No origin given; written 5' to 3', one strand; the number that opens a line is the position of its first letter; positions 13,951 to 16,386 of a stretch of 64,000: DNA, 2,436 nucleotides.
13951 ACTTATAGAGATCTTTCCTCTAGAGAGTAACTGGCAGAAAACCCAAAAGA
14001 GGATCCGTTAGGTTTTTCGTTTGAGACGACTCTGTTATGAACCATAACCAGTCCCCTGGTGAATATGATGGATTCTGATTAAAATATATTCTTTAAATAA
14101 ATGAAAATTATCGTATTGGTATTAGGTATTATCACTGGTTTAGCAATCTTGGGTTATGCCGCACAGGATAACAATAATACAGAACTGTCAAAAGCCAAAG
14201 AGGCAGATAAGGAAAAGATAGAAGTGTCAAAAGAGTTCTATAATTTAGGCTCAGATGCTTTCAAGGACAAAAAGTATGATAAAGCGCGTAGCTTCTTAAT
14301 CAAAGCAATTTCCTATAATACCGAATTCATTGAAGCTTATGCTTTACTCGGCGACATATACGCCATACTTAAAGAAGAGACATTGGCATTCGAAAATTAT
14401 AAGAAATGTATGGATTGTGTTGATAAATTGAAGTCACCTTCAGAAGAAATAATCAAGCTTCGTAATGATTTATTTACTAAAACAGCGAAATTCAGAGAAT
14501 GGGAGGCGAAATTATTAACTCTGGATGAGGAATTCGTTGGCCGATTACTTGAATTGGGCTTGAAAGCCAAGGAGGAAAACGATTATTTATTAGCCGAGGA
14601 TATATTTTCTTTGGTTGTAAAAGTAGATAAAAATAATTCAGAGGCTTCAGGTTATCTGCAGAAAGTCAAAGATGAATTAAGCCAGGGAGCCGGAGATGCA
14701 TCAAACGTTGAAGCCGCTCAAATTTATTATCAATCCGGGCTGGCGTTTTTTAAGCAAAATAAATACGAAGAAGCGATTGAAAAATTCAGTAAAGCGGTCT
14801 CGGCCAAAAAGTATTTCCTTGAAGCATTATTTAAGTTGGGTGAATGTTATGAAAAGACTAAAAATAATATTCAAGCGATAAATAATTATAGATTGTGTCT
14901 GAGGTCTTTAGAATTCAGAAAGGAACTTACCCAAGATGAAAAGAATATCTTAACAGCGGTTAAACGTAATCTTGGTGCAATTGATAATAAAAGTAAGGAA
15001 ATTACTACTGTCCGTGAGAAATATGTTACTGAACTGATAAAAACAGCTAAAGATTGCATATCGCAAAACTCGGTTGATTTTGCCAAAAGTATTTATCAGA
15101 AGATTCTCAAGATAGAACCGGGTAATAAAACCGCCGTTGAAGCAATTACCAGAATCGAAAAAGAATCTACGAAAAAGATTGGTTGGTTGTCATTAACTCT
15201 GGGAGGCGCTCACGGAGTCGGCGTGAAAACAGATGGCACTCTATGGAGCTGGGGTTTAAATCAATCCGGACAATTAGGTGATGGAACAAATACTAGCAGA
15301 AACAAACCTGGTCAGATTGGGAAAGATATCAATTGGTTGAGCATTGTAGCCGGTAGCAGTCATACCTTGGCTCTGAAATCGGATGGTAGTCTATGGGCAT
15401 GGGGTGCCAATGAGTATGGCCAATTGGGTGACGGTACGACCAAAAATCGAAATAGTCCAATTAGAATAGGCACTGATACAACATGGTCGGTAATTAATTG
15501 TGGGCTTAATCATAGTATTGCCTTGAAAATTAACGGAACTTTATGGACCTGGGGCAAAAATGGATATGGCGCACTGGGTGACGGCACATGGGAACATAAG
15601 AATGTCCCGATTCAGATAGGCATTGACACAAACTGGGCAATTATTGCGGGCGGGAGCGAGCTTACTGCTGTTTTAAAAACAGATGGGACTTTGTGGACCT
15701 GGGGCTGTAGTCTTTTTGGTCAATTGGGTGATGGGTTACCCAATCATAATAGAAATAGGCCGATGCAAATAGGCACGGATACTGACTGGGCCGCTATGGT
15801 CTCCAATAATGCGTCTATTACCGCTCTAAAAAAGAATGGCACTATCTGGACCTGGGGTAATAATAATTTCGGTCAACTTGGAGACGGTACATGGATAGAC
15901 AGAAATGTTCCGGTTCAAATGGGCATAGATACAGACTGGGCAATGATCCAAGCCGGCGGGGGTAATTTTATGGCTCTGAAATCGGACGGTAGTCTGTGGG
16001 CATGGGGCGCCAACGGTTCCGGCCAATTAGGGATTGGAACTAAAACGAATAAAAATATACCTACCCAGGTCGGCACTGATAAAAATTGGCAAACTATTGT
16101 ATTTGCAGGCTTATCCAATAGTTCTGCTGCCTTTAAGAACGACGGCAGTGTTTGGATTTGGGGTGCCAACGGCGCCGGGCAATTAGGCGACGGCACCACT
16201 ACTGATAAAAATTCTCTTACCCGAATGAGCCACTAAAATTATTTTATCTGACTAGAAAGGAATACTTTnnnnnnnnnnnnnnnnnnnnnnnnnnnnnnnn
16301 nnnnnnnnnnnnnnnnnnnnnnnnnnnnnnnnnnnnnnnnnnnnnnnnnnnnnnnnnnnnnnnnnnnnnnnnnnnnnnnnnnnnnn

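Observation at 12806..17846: Cluster of repeat-architecture surface proteins: YVTN propeller lipoprotein plus tandem TPR paralogs with swapped C-terminal domains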

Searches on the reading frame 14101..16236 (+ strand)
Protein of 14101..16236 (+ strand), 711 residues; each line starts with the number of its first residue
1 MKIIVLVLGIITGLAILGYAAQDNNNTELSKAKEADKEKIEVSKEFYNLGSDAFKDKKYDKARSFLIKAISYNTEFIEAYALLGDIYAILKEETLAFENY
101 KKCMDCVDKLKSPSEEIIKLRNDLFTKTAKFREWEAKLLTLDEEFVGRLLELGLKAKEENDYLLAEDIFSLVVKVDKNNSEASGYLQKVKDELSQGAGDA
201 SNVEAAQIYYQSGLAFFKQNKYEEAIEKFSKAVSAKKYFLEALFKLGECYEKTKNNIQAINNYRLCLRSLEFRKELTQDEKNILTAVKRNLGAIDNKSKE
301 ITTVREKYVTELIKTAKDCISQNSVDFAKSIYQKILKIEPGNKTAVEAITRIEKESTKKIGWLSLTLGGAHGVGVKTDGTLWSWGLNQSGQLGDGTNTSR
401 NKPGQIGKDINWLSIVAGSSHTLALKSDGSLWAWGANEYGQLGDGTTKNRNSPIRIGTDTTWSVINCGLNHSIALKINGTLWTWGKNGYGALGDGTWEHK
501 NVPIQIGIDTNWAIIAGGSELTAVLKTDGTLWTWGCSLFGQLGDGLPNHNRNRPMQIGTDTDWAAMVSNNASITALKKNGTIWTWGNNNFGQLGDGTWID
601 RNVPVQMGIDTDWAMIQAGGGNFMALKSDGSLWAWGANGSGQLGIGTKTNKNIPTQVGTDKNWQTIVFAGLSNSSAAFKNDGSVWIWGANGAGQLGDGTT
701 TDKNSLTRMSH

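Call 5: search_protein_families(library=pfam, proteins=[window:14101-16236:+], max_evalue=0.01)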
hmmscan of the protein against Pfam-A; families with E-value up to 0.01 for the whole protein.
window:14101-16236:+ (711 aa): 15 families
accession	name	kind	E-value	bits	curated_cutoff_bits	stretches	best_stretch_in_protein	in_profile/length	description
PF25390.1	WD40_RLD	-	2e-81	274.6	150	2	461-707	90-343/363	RCC1-like domain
PF00415.24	RCC1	-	2.6e-66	220.5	21.7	7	428-475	1-50/50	Regulator of chromosome condensation (RCC1) repeat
PF13540.12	RCC1_2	-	2.2e-46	154.9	22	7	414-441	3-30/30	Regulator of chromosome condensation (RCC1) repeat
PF07719.23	TPR_2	-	1.4e-13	50.3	27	1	206-234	1-29/34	Tetratricopeptide repeat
PF25384.1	Alsin_RLD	-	3.2e-13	50.2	100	0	413-447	278-312/405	Alsin RCC1-like domain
PF00515.34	TPR_1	-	2.2e-10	40.3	27.8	1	206-233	1-28/34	Tetratricopeptide repeat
PF13181.12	TPR_8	-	6.5e-10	38.8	25.7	1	206-236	1-31/34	Tetratricopeptide repeat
PF13424.12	TPR_12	-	1.3e-09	38.5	30.1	0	193-235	32-74/77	Tetratricopeptide repeat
PF13414.12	TPR_11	-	8.1e-09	35.5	26.8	1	213-252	1-40/42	TPR repeat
PF14559.12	TPR_19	-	9.5e-09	35.9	25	1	217-259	2-44/68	Tetratricopeptide repeat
PF13174.12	TPR_6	-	2.1e-07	31.5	26.3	0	241-266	1-26/33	Tetratricopeptide repeat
PF13432.12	TPR_16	-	2.3e-06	28.4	32.7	1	210-255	1-46/65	Tetratricopeptide repeat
PF25063.1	ARM_TT21_C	-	1.3e-05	25.6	35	1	31-108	83-160/209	Tetratricopeptide repeat protein 21 C-terminal ARM domain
PF08631.16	SPO22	-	2.7e-05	24.2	27.5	0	177-267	6-85/274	Meiosis protein SPO22/ZIP4 like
PF13431.12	TPR_17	-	0.002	18.7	24.4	0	68-92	4-28/34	Tetratricopeptide repeat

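Call 6: search_protein_families(library=ncbifam, proteins=[window:14101-16236:+], max_evalue=0.1)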
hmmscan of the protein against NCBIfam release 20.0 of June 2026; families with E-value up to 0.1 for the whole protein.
window:14101-16236:+ (711 aa): 18 families
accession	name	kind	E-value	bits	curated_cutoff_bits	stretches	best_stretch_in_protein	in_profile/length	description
TIGR02521.1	type_IV_pilW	equivalog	4.2e-11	42.8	154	2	200-267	25-92/234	type IV pilus biogenesis/stability protein PilW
TIGR02917.1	PEP_TPR_lipo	equivalog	5.6e-10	37.7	312.2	2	11-105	130-221/899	XrtA/PEP-CTERM system TPR-repeat protein PrsT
TIGR02552.1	LcrH_SycD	equivalog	3.3e-08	33.3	104.8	1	207-267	19-79/136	SycD/LcrH family type III secretion system chaperone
NF040959.1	MamA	equivalog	8.6e-08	31.9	200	1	204-264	103-163/204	magnetosome protein MamA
NF008757.0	PRK11788.1-5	equivalog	1.3e-05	24.5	363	1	190-341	164-314/388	lipopolysaccharide assembly protein LapB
NF047371.1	FlcA_CTERM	equivalog_domain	1.9e-05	23.3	300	1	45-275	314-542/646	periplasmic flagellar collar protein FlcA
TIGR02795.1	tol_pal_ybgF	equivalog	2e-05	25.2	90.1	1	208-266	4-65/119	tol-pal system protein YbgF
NF008753.0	PRK11788.1-1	equivalog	2.6e-05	23.5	395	1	35-154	172-288/389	lipopolysaccharide assembly protein LapB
TIGR03302.1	OM_YfiO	subfamily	0.00025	20.6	81.4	0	202-263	29-93/239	outer membrane protein assembly factor BamD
TIGR00540.1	TPR_hemY_coli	hypoth_equivalog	0.00027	19.8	142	1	18-103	301-385/385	heme biosynthesis-associated TPR protein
NF011886.0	PRK15359.1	equivalog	0.00088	19.1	146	0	208-266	26-84/144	type III secretion system chaperone protein SscB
NF042912.1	Amuc_1098_fam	equivalog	0.0012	17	750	0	36-192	41-201/805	Amuc_1098 family type IV pilus outer membrane protein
NF008755.0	PRK11788.1-3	equivalog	0.0031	16.9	430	0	207-280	37-106/388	lipopolysaccharide assembly protein LapB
NF008756.0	PRK11788.1-4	equivalog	0.0043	16.1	474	1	28-154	166-288/389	lipopolysaccharide assembly protein LapB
TIGR04510.1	mod_pep_cyc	subfamily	0.008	14.7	400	0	200-308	393-497/814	putative peptide modification system cyclase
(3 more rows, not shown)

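Call 77: search_protein_families(library=padloc, proteins=[window:14101-16236:+], max_evalue=0.001)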
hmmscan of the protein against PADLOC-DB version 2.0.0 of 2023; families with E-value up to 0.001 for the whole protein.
window:14101-16236:+ (711 aa): 0 families

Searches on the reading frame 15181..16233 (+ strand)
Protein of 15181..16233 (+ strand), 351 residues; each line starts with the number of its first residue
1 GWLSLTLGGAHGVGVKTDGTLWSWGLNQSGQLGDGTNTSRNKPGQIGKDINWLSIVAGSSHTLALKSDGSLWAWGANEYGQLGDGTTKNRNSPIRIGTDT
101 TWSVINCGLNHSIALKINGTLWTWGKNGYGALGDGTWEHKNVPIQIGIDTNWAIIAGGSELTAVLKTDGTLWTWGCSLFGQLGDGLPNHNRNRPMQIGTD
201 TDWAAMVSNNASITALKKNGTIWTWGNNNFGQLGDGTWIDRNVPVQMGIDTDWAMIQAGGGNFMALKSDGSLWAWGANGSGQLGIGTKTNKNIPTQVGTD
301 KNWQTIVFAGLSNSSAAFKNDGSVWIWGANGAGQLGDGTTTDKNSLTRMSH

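Call 76: search_solved_structures(query=window:15181-16233:+, max_evalue=1e-10)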
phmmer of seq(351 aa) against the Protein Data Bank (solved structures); distinct sequences matched with E-value up to 1e-10: 31.
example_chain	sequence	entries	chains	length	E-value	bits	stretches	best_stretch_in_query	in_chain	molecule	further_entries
6xzm_A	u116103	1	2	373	2.5e-46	162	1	5-244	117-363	Ultraviolet-B receptor UVR8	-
4dnu_A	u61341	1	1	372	5.1e-46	161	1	5-244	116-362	AT5g63860/MGI19_6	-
4nc4_A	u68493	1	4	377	7.7e-46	160.4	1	5-244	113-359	Ultraviolet-B receptor UVR8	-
4dnv_A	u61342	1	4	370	8.5e-46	160.3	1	5-244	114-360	AT5g63860/MGI19_6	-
8gqe_B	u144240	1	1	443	1e-45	160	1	5-244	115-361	Ultraviolet-B receptor UVR8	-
6xzn_A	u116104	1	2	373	1.5e-45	159.4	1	5-244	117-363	Ultraviolet-B receptor UVR8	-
6xzl_A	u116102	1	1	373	2.4e-45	158.8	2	5-148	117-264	Ultraviolet-B receptor UVR8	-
4naa_A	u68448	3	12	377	3.6e-45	158.2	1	5-244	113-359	Ultraviolet-B receptor UVR8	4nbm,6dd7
4dnw_A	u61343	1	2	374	3.7e-45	158.2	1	5-245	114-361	AT5g63860/MGI19_6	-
4d9s_A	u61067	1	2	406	4.1e-45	158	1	5-245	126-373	UVB-resistance protein UVR8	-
7vgg_B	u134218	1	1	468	8.3e-45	157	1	5-246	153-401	Ultraviolet-B receptor UVR8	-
3kci_A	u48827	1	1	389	3.2e-40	141.9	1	8-146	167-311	Probable E3 ubiquitin-protein ligase HERC2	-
4o2w_A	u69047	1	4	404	6.3e-38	134.4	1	10-197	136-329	E3 ubiquitin-protein ligase HERC1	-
7q40_A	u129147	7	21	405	1.7e-37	133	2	5-143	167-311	E3 ubiquitin-protein ligase HERC2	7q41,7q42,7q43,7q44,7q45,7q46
1i2m_B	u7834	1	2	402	2.5e-28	102.8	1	19-192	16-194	REGULATOR OF CHROMOSOME CONDENSATION 1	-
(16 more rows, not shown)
